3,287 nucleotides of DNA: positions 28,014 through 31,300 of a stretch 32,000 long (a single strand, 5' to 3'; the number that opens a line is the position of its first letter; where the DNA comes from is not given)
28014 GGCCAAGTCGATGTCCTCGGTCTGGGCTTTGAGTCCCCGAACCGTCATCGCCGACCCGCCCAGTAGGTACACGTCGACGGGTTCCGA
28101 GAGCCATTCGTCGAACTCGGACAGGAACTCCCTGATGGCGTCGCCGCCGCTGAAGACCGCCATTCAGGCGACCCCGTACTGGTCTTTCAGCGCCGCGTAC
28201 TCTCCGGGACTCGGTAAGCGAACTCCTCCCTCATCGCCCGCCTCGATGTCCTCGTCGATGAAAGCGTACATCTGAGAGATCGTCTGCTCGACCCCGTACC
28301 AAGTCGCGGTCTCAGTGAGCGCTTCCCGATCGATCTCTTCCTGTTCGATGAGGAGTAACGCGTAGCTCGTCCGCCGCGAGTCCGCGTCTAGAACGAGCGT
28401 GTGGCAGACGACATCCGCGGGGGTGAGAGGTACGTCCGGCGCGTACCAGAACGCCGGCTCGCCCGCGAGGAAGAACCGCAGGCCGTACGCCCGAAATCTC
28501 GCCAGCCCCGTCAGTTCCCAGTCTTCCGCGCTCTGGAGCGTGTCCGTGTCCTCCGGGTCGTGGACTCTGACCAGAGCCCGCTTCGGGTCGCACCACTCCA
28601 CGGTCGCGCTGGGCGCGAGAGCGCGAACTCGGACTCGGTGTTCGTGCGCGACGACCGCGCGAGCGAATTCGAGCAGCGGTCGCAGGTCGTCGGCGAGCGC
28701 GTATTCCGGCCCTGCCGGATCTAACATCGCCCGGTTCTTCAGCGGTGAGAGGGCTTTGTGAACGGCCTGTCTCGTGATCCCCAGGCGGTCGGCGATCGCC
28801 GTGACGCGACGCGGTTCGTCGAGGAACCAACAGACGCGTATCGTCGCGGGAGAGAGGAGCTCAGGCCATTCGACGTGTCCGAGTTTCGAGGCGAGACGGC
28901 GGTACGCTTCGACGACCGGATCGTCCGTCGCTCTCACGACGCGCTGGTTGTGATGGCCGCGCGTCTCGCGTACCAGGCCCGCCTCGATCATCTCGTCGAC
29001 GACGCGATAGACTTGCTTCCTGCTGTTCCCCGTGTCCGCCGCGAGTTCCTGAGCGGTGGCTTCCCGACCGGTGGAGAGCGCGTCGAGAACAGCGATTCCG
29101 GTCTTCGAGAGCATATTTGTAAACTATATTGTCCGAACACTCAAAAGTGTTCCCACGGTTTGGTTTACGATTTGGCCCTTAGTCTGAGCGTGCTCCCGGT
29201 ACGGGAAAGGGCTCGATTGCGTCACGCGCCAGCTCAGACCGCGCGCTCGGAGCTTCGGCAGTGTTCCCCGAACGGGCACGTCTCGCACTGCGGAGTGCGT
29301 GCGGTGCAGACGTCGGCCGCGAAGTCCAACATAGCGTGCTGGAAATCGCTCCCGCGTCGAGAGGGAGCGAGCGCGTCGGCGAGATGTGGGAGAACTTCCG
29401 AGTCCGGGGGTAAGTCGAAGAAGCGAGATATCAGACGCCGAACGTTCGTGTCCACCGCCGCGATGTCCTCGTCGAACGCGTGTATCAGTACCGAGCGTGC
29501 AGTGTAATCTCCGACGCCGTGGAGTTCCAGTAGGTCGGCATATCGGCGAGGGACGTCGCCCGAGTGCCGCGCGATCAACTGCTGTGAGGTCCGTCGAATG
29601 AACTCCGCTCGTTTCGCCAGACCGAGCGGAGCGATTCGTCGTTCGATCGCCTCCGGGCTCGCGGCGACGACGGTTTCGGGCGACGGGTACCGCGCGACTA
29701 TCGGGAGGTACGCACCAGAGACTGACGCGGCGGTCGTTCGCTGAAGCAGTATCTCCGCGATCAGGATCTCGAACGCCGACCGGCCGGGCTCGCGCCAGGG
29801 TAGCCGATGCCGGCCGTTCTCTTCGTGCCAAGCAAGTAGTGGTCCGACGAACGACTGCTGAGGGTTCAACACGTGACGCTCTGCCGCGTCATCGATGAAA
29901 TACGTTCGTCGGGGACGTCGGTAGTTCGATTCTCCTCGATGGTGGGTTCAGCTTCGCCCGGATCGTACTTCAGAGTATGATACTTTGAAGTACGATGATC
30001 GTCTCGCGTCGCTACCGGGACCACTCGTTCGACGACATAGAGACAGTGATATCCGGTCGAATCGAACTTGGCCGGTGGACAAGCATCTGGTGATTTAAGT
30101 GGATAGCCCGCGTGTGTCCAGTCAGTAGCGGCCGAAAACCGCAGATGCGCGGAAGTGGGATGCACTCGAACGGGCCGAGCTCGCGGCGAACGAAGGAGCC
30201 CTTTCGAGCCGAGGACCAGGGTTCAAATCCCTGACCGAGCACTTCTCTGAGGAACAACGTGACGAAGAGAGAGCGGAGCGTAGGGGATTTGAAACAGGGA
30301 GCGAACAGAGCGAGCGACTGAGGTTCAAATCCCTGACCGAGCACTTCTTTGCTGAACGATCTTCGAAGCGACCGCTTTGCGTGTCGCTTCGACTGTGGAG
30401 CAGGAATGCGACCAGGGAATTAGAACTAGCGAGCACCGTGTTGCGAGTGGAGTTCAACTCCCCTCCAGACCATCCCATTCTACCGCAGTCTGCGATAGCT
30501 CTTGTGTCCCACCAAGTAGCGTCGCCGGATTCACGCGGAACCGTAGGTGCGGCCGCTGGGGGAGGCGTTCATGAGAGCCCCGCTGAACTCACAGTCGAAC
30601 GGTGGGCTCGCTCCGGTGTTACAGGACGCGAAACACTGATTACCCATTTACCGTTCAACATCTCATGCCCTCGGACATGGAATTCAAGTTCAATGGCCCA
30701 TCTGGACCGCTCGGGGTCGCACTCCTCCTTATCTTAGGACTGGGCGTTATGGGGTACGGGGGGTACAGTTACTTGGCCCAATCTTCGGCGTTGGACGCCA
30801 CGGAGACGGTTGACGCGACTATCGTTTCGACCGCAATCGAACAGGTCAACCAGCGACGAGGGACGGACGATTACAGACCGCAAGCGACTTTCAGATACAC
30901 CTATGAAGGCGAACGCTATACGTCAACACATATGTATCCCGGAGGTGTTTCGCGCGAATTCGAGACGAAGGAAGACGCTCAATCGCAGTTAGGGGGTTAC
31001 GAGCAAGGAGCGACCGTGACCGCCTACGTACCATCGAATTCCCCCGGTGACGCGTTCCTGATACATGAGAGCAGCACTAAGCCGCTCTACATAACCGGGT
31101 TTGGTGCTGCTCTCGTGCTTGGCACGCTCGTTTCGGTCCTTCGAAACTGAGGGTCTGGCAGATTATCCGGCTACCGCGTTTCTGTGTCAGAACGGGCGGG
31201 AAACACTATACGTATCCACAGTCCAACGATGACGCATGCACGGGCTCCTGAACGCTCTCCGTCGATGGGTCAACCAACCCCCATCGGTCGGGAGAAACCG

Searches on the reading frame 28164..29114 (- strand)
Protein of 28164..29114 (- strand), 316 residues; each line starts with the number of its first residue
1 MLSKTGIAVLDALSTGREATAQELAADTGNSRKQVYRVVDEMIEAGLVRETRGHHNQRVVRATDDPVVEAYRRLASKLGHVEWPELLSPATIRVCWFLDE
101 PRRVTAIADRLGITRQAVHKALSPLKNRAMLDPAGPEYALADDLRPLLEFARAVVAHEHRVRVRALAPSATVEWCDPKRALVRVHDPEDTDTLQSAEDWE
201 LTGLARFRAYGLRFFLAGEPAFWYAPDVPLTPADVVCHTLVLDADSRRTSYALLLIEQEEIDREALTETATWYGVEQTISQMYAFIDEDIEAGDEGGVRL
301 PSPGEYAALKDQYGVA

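Call 7: search_protein_families(library=pfam, proteins=[window:28164-29114:-], max_evalue=0.01)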
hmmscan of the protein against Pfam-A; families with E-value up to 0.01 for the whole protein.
window:28164-29114:- (316 aa): 24 families
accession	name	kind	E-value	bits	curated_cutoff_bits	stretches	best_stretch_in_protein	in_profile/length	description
PF24271.1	HVO_2833_C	-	7.6e-54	181.6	34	1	196-315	1-120/120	HVO_2833, C-terminal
PF12840.13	HTH_20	-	5.7e-13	49.1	27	2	2-50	2-50/51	Helix-turn-helix domain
PF09339.16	HTH_IclR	-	3.6e-10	39.9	22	1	6-50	5-50/52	IclR helix-turn-helix domain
PF25213.1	HVO_A0261_N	-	5.5e-10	39.4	35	2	3-54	10-60/86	HVO_A0261 N-terminal domain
PF12802.13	MarR_2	-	1.8e-09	38.1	27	1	8-52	9-54/61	MarR family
PF01978.25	TrmB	-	2.6e-09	37.2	25.6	1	3-62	7-64/68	Sugar-specific transcriptional regulator TrmB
PF13545.12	HTH_Crp_2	-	9.2e-08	32.4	27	0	19-54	23-57/70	Crp-like helix-turn-helix domain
PF13412.12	HTH_24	-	5.3e-07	29.6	21.9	1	3-49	2-48/48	Winged helix-turn-helix DNA-binding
PF08279.18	HTH_11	-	2.5e-06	27.7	25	0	105-126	19-40/55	HTH domain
PF02082.26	Rrf2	-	4e-06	27.5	30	1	10-55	15-60/132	Iron-dependent Transcriptional regulator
PF13551.12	HTH_29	-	1.3e-05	25.6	28.1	1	8-57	3-54/64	Winged helix-turn helix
PF24409.1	wHTH-PRTase_assc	-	1.7e-05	25.2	27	0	7-51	1-44/83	wHTH-PRTase associated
PF25212.1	HVO_A0114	-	3.2e-05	24.1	27.6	1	2-60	20-78/84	HVO_A0114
PF01047.28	MarR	-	7.6e-05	23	24.6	1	3-60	2-59/59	MarR family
PF04967.18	HTH_10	-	0.00045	20.4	23.1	0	97-123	17-45/53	HTH DNA binding domain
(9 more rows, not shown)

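Call 90: search_protein_families(library=padloc, proteins=[window:28164-29114:-], max_evalue=0.001)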
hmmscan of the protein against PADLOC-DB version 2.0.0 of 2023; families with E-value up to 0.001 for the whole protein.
window:28164-29114:- (316 aa): 14 families
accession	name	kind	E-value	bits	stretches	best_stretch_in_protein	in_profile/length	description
PDLC01438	Csa3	-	2.4e-07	29.1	0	4-79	148-218/305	"CAS-I,CAS-II,CAS-III,CAS-IV,CAS-V,CAS-VI; associated_signaling"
PDLC01863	CARF3--CARF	-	5.5e-06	24.2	1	2-54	117-168/182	-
PDLC01857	CARF3--CARF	-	7.7e-06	23.7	0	2-57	129-182/201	-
PDLC01268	CasR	-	8.8e-06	23.8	0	2-53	122-171/179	"CAS-I,CAS-II,CAS-III,CAS-IV,CAS-V,CAS-VI; associated_signaling"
PDLC01434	CasR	-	3.7e-05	21.7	0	2-51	126-174/191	"CAS-I,CAS-II,CAS-III,CAS-IV,CAS-V,CAS-VI; associated_signaling"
PDLC01044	Csa3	-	3.8e-05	21.7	1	3-64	135-188/194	Type I-A associated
PDLC01866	CARF3--CARF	-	5.6e-05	21.2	0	8-59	143-193/207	-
PDLC01858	CARF3--CARF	-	0.00024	19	0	4-51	144-190/204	-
PDLC01850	CARF3--CARF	-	0.00028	18.8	0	2-51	143-192/209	-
PDLC01879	CARF3--CARF_TM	-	0.00042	18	1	2-64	154-211/222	-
PDLC01848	CARF3--CARF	-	0.00054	17.7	0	3-52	136-183/197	-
PDLC04133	mad1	-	0.00059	18.1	0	19-42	6-29/60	mads_1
PDLC01875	CARF3--CARF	-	0.00071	17.4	0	2-73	144-214/219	-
PDLC03963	SoFic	-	0.00085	16.8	0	7-61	296-350/361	-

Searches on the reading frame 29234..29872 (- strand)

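Call 7: search_protein_families(library=pfam, proteins=[window:29234-29872:-], max_evalue=0.01)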
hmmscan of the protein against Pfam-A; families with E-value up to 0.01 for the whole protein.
window:29234-29872:- (212 aa): 3 families
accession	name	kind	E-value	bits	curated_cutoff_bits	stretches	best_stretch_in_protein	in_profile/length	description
PF00730.31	HhH-GPD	-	5.4e-14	52.9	26.2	1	38-157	1-92/108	HhH-GPD superfamily base excision DNA repair protein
PF00633.29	HHH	-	1.3e-05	25.2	24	1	102-129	1-28/30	Helix-hairpin-helix motif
PF10576.14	EndIII_4Fe-2S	-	3.4e-05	24.4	20.5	1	189-205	1-17/17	Iron-sulfur binding domain of endonuclease III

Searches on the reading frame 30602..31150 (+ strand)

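Call 39: search_protein_families(library=pfam, proteins=[window:30602-31150:+], max_evalue=0.001)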
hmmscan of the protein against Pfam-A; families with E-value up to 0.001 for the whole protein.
window:30602-31150:+ (182 aa): 1 family
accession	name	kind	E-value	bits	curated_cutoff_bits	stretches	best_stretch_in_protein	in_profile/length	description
PF12158.14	DUF3592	-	9.9e-11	42.6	25.3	1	70-156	1-82/84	Domain of unknown function (DUF3592)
